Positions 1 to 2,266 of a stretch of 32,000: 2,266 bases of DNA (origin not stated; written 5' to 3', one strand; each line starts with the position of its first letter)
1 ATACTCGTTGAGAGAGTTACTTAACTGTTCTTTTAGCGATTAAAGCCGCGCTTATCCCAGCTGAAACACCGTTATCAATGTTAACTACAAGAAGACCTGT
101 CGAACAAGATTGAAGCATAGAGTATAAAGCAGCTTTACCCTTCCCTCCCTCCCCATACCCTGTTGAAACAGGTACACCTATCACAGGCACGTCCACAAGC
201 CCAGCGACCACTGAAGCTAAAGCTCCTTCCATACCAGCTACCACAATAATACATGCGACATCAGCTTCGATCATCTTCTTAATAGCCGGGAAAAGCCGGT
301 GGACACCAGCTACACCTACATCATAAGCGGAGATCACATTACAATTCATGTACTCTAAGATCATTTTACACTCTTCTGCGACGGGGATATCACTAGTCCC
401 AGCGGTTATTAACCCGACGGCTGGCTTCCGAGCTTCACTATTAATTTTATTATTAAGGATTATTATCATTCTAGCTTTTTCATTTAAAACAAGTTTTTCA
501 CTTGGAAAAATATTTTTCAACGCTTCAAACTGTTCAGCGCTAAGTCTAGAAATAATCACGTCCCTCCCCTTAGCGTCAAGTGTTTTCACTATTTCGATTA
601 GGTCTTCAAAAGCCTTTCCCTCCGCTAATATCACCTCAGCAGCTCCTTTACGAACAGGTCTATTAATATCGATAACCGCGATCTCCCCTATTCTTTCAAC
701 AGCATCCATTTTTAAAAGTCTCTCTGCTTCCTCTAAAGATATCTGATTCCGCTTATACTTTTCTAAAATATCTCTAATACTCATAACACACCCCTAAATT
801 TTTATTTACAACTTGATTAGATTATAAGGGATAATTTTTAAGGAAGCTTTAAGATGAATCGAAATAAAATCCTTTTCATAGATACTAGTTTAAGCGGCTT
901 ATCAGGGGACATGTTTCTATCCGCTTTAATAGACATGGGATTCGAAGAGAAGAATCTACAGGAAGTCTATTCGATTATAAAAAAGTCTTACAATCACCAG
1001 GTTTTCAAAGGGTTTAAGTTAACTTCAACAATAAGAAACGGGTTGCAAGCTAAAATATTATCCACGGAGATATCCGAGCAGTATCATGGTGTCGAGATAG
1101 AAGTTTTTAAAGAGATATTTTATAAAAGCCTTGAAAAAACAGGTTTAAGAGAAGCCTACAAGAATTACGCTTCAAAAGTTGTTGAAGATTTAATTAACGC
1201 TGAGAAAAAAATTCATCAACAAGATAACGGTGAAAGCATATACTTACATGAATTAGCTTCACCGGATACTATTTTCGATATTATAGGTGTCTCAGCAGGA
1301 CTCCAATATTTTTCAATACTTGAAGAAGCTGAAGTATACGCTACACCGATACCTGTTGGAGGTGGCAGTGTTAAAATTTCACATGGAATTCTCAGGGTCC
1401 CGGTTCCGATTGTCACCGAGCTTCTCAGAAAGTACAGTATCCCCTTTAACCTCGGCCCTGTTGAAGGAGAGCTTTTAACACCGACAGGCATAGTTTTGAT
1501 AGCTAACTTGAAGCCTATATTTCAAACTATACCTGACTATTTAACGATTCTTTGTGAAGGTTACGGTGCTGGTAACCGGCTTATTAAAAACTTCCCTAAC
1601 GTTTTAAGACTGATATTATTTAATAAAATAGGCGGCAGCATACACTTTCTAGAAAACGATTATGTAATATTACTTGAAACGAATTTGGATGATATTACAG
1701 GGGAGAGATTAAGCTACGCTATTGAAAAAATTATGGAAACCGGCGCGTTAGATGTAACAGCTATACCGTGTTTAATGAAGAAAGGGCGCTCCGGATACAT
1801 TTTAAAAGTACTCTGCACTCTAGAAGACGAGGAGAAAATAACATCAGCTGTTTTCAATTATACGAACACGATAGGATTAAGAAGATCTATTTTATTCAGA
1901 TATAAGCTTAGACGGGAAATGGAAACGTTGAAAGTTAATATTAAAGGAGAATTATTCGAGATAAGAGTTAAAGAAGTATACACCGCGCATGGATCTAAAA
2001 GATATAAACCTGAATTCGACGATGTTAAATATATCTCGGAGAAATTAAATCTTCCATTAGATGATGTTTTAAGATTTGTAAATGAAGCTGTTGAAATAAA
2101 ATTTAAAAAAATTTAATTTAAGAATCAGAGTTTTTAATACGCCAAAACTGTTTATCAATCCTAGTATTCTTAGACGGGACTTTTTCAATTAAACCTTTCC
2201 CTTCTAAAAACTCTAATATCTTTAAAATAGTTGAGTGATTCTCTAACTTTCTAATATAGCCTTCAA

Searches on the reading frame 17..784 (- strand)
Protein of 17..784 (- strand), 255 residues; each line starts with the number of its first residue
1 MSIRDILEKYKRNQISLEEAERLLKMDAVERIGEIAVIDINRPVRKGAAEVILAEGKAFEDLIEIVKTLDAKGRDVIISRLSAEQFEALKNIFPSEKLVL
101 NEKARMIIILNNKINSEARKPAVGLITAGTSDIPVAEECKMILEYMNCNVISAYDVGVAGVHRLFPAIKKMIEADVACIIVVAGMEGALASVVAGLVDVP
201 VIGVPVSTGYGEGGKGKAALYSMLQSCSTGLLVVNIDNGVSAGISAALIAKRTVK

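Call 78: search_protein_families(library=pfam, proteins=[window:17-784:-], max_evalue=0.00001)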
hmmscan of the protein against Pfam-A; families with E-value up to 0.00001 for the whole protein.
window:17-784:- (255 aa): 1 family
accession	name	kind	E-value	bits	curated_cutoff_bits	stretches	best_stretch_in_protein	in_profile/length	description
PF00731.26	AIRC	-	7.9e-18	64.8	30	1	123-250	2-127/148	AIR carboxylase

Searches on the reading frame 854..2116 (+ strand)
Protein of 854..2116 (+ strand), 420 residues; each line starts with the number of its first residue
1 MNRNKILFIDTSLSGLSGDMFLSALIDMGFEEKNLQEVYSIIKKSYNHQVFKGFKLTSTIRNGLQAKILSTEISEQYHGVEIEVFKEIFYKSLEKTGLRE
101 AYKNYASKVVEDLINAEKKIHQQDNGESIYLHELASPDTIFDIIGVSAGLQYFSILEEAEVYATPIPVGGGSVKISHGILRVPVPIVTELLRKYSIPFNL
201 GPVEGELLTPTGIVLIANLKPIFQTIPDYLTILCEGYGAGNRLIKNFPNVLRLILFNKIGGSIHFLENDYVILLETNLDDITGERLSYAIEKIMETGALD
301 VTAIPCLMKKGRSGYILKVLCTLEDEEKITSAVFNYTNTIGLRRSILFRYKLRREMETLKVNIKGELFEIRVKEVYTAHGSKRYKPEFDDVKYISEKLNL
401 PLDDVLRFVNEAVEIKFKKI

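Call 78: search_protein_families(library=pfam, proteins=[window:854-2116:+], max_evalue=0.00001)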
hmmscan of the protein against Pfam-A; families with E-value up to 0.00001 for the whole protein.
window:854-2116:+ (420 aa): 1 family
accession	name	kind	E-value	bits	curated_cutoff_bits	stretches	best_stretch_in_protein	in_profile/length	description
PF01969.22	Ni_insertion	-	3.8e-98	329.5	22.1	1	7-405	1-374/375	Nickel insertion protein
